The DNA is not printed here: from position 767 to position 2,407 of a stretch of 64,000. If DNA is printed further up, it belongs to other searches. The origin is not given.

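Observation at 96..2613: Promoter-driven operon of a small Cys peptide, an rSAM-SPASM enzyme and MTA/5'-dAdo phosphorylase: candidate RiPP-like system with built-in by-product disposal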

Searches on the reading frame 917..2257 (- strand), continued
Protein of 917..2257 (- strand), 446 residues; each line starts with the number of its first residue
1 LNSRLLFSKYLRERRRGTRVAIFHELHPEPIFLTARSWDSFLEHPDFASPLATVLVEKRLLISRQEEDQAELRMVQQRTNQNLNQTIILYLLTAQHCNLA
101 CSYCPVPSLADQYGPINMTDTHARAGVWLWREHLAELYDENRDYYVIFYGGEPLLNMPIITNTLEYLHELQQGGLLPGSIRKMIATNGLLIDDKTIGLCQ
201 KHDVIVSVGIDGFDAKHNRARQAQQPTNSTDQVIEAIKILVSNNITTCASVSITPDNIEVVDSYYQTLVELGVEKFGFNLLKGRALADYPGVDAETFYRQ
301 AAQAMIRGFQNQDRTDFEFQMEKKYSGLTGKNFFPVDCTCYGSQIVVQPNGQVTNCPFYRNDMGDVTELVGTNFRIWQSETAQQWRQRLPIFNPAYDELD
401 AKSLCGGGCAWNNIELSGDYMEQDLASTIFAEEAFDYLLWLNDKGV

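Call 34: find_encoding_contigs(protein=P0070, flank=8000, max_places=1)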
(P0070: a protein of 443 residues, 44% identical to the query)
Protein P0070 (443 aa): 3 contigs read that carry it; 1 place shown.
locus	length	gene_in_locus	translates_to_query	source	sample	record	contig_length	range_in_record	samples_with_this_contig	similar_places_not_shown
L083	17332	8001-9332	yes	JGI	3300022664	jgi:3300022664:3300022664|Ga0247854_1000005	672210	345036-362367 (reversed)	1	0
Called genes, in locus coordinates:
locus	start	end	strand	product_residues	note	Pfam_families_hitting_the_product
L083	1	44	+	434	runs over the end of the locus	PF00587:tRNA-synt_2b, PF03129:HGTP_anticodon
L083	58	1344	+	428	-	PF00675:Peptidase_M16, PF05193:Peptidase_M16_C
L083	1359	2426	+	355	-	PF01594:AI-2E_transport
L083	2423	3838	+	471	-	PF00133:tRNA-synt_1, PF01406:tRNA-synt_1e (faint), PF09334:tRNA-synt_1g, PF00133:tRNA-synt_1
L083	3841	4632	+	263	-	PF01026:TatD_DNase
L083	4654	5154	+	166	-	PF01250:Ribosomal_S6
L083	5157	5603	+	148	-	PF00436:SSB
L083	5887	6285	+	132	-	-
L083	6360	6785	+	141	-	-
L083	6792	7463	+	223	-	-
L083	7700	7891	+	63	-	-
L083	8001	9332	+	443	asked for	PF04055:Radical_SAM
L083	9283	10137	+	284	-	PF01048:PNP_UDP_1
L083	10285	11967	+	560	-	PF00006:ATP-synt_ab (faint), PF02463:SMC_N (faint), PF00005:ABC_tran, PF13304:AAA_21 (faint), PF13401:AAA_22 (faint), PF00005:ABC_tran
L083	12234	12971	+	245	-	-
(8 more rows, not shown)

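Call 38: search_protein_families(library=padloc, proteins=[window:917-2257:-], max_evalue=0.001)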
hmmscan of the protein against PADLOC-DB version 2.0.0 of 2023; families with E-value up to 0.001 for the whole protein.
window:917-2257:- (446 aa): 2 families
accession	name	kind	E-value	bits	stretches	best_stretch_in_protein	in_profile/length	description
PDLC02903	pVip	-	2.5e-09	35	1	94-253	7-145/257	Viperins not associated with kinases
PDLC02904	pVip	-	1.9e-05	22.3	1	85-247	2-143/262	Viperins associated with kinases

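Call 53: predict_structure(alignment_id=A1)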
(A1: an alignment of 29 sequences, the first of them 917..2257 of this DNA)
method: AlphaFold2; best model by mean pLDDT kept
length: 446 residues; sequences in the alignment: 29
mean_pLDDT: 92.1   pTM: 0.91
mean pLDDT of the five models: 92.1, 91.6, 91.4, 89.5, 87.7
residues with pLDDT >= 90: 350; 70-90: 78; 50-70: 15; < 50: 3
segments of 3 or more residues with pLDDT < 50: none
pLDDT, mean of each block of 10 residues (from residue 1): 83 95 92 96 94 96 96 94 95 91 82 92 99 95 95 96 98 96 96 98 97 73 64 94 98 93 94 96 89 96 96 91 91 79 96 94 97 96 93 93 90 89 93 95 71
secondary structure, 60 per line:
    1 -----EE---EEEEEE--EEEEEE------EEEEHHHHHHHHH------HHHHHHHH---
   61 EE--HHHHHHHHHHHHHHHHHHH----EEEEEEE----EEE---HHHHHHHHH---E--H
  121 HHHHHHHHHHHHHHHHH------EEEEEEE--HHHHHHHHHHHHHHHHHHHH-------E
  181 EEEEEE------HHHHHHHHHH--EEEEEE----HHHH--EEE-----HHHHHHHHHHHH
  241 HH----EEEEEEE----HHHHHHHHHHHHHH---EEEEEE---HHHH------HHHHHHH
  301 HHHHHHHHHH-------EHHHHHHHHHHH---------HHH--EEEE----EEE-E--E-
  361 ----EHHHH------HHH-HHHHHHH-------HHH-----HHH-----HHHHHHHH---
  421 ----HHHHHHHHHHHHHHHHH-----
elements in order: E11-16 E19-24 E31-34 H35-43 H50-57 H65-83 E88-94 E99-101 H105-113 H120-137 E144-150 H153-172 E180-186 H193-202 E205-210 H215-218 E221-223 H229-242 E247-253 H258-271 E275-280 H284-287 H294-310 H319-329 E344-347 E352-354 H366-369 H380-386 H410-417 H425-441
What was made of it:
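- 917..2257 (-): Radical-SAM enzyme, 446 aa. It has an N-terminal RRE-like domain (about residues 1-87), the CX3CX2C motif (C97, C101, C104) and a truncated SPASM / Twitch-like C-terminal domain (C338, C340, C356, C409). AF2 pLDDT 92 with beta3-alpha3 at the N-terminus (call 53).
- On Radical SAM superfamily (PF04055): The AF2 model has pLDDT 92 (call 53).
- On RiPP recognition element (PqqD-like, PF05402): However, AF2 gives three strands (11-16, 19-24, 31-34) followed by helices before the core (call 53).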

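Call 55: fold_search(model_id=the predicted structure, library=pdb)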
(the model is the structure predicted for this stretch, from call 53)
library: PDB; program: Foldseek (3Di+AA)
matches with E <= 10: 1380; with E <= 0.001: 86
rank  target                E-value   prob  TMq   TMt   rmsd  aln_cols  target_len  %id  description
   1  8vpo                  2.9e-16  1.00  0.70  0.70   5.1       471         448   17  X-Ray Crystal Structure of TigE from Paramaledivibacter caminithermalis (released 2024-02-07)
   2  5why_A                5.5e-16  1.00  0.67  0.71   7.8       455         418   17  Structural Insights into Thioether Bond Formation in the Biosynthesis of Sactipeptides (released 2017-07-26)
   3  5why_B                3.5e-15  1.00  0.66  0.69   9.0       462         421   17  Structural Insights into Thioether Bond Formation in the Biosynthesis of Sactipeptides (released 2017-07-26)
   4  5wgg_A                7.0e-15  1.00  0.65  0.66   8.3       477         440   17  Structural Insights into Thioether Bond Formation in the Biosynthesis of Sactipeptides (released 2017-07-26)
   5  4k39_A                7.2e-13  1.00  0.62  0.75   4.4       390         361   20  Native anSMEcpe with bound AdoMet and Cp18Cys peptide (released 2013-05-08)
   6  4k37_B                8.4e-13  1.00  0.64  0.76   4.2       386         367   20  Native anSMEcpe with bound AdoMet (released 2013-05-08)
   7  4k38_A                2.3e-12  1.00  0.64  0.76   4.2       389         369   21  Native anSMEcpe with bound AdoMet and Kp18Cys peptide (released 2013-05-08)
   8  4k37_A                3.1e-12  1.00  0.64  0.77   4.2       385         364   20  Native anSMEcpe with bound AdoMet (released 2013-05-08)
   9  4k36_A                5.1e-12  1.00  0.63  0.73   4.2       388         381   21  His6 tagged anSMEcpe with bound AdoMet (released 2013-05-08)
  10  9gmc_A                5.3e-12  1.00  0.63  0.74   4.1       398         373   18  Crystal structure of the complex formed between the radical SAM protein ChlB and the R3A mutant of ChlA (released 2025-06-25)
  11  6efn                  6.9e-12  1.00  0.48  0.55  12.4       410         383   15  Structure of a RiPP maturase, SkfB (released 2018-10-24)
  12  4k36_B                7.7e-12  1.00  0.62  0.75   4.2       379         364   20  His6 tagged anSMEcpe with bound AdoMet (released 2013-05-08)
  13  5v1t_A                7.7e-12  1.00  0.50  0.51  13.3       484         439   14  Crystal structure of Streptococcus suis SuiB bound to precursor peptide SuiA (released 2017-08-30)
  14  9gm3_C                1.1e-11  1.00  0.58  0.68   5.6       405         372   17  Crystal structure of the complex formed between the radical SAM protein ChlB and the leader region of its precursor su (released 2025-06-25)
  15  5v1s_A                1.2e-11  1.00  0.49  0.51  12.9       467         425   14  Crystal structure of Streptococcus suis SuiB bound to S-adenosylmethionine (released 2017-08-30)
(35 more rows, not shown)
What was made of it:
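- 917..2257 (-): Foldseek finds TigE, CteB, anSME, ChlB, SkfB and SuiB (call 55).
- On RiPP recognition element (PqqD-like, PF05402): Full-length Foldseek alignments to the RRE-containing CteB and TigE have TM about 0.7 (call 55).
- Closest known: Anaerobic sulfatase-maturating enzyme. Same: It belongs to the same structural group (Foldseek E about 1e-12, TM 0.62-0.64 normalised to the query; call 55).
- The rSAM has an RRE-like peptide-binding domain, and all its relatives are peptide maturases (calls 53, 55).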

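Call 73: search_protein_families(library=pfam, proteins=[L032:222-1028:-, L032:1025-1828:-, L032:1864-2688:-, L032:2891-4594:-, L032:6343-7167:+, L032:7167-8480:+, L032:8472-9548:-, L032:9545-10261:-, L032:10265-11077:-], max_evalue=0.0001)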
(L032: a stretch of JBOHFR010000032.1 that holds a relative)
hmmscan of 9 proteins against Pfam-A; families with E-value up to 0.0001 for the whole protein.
L032:222-1028:- (268 aa): 1 family
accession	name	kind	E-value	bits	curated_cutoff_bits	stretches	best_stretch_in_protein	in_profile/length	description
PF13668.12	Ferritin_2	-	9.4e-19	68.4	24.7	1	103-246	1-138/138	Ferritin-like domain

L032:1025-1828:- (267 aa): 2 families
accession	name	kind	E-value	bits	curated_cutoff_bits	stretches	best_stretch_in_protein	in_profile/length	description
PF13668.12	Ferritin_2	-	2.9e-16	60.3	24.7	1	79-217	1-134/138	Ferritin-like domain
PF02915.23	Rubrerythrin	-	4.5e-05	24.3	22.8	1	126-217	41-135/137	Rubrerythrin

L032:1864-2688:- (274 aa): 4 families
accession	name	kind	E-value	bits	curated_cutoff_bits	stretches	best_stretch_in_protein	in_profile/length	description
PF08282.18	Hydrolase_3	-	2.8e-49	168.6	20.9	1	7-270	1-255/255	haloacid dehalogenase-like hydrolase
PF05116.19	S6PP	-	1.7e-09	38.1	20.3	0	182-256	146-219/247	Sucrose-6F-phosphate phosphohydrolase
PF00702.32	Hydrolase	-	3.3e-09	37.9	26.4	0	171-238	131-191/191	haloacid dehalogenase-like hydrolase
PF12710.13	HAD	-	4.6e-08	34.1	27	0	27-65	91-127/189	haloacid dehalogenase-like hydrolase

L032:2891-4594:- (567 aa): 13 families
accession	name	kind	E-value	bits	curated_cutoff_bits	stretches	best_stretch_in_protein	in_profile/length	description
PF00005.33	ABC_tran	-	1.9e-52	177.9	25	2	28-197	1-137/137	ABC transporter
PF13304.12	AAA_21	-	7.1e-20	72.7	27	0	476-536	233-299/304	AAA domain, putative AbiEii toxin, Type IV TA system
PF13521.12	AAA_28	-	4e-08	34.1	27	0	40-61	1-22/164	AAA domain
PF13555.12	AAA_29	-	2.6e-07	30.7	27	0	33-55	17-39/61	P-loop containing region of AAA domain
PF13191.12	AAA_16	-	3e-07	31.5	32.6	0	42-108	28-96/167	AAA ATPase domain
PF13401.12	AAA_22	-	7.4e-07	30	27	0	388-532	8-120/130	AAA domain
PF03193.22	RsgA_GTPase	-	8.4e-07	29.4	30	0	381-414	103-135/174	RsgA GTPase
PF12848.13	ABC_tran_Xtn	-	1.1e-06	29.1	25.9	1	241-282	4-45/85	ABC transporter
PF13175.12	AAA_15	-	2.2e-06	28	32.1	0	42-61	27-46/374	AAA ATPase domain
PF02463.25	SMC_N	-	4.8e-06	26.6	40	0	387-403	26-42/220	RecF/RecN/SMC N terminal domain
PF01926.29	MMR_HSR1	-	1.1e-05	25.9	21.9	0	40-60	1-21/113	50S ribosome-binding GTPase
PF00004.35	AAA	-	4.7e-05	24.3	21.2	0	388-410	1-23/131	ATPase family associated with various cellular activities (AAA)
PF13238.12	AAA_18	-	9.9e-05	23.2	29.4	0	41-72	1-30/128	AAA domain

L032:6343-7167:+ (274 aa): 1 family
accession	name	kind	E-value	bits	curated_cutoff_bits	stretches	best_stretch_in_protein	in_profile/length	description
PF01048.26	PNP_UDP_1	-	2.4e-36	125.7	25.1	1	5-216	1-202/233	Phosphorylase superfamily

L032:7167-8480:+ (437 aa): 0 families

L032:8472-9548:- (358 aa): 1 family
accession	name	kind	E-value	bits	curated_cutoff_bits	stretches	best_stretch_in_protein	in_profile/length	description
PF03663.20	Glyco_hydro_76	-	1.3e-20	74.7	25.9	1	47-317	31-332/366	Glycosyl hydrolase family 76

L032:9545-10261:- (238 aa): 1 family
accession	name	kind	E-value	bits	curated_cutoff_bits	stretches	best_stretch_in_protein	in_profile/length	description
PF00588.24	SpoU_methylase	-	2.4e-25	89.7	29.7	1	89-225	2-142/142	SpoU rRNA Methylase family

L032:10265-11077:- (270 aa): 0 families

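Call 98: find_related_loci(query=A1, collection=viral_contigs, flank=5000)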
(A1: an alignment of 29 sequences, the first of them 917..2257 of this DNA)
Query A1 (446 aa) in viral_contigs; peptide patterns used: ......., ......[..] (x = any residue, [..] = any of these).
101 stretches matched a pattern; 43 encode a relative of the query (tblastn E <= 1e-3); 43 distinct loci.
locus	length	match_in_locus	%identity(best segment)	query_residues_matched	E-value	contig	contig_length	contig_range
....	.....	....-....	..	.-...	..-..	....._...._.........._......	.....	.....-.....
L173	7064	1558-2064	26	91-257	1e-7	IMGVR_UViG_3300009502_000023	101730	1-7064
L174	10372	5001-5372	30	46-162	1e-6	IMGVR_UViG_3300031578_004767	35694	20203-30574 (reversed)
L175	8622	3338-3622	26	79-171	5e-6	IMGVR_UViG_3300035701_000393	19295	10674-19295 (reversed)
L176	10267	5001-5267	33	81-168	7e-6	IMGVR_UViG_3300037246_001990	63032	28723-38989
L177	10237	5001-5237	33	92-169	1e-5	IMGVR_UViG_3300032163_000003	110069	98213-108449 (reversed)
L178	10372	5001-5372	29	38-155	1e-5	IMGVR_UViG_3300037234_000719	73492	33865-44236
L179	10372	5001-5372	29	38-155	1e-5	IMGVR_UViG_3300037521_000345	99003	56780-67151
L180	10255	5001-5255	31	83-162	1e-5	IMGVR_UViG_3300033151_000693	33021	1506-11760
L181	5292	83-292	37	87-155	2e-5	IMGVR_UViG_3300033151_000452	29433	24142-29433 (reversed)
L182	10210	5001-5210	38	87-155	2e-5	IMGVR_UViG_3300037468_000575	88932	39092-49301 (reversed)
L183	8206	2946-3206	34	72-162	2e-5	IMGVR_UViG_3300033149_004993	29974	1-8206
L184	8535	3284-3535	33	82-162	2e-5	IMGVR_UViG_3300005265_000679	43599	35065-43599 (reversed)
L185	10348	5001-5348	22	89-220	2e-5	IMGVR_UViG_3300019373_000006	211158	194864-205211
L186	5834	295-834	24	87-273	3e-5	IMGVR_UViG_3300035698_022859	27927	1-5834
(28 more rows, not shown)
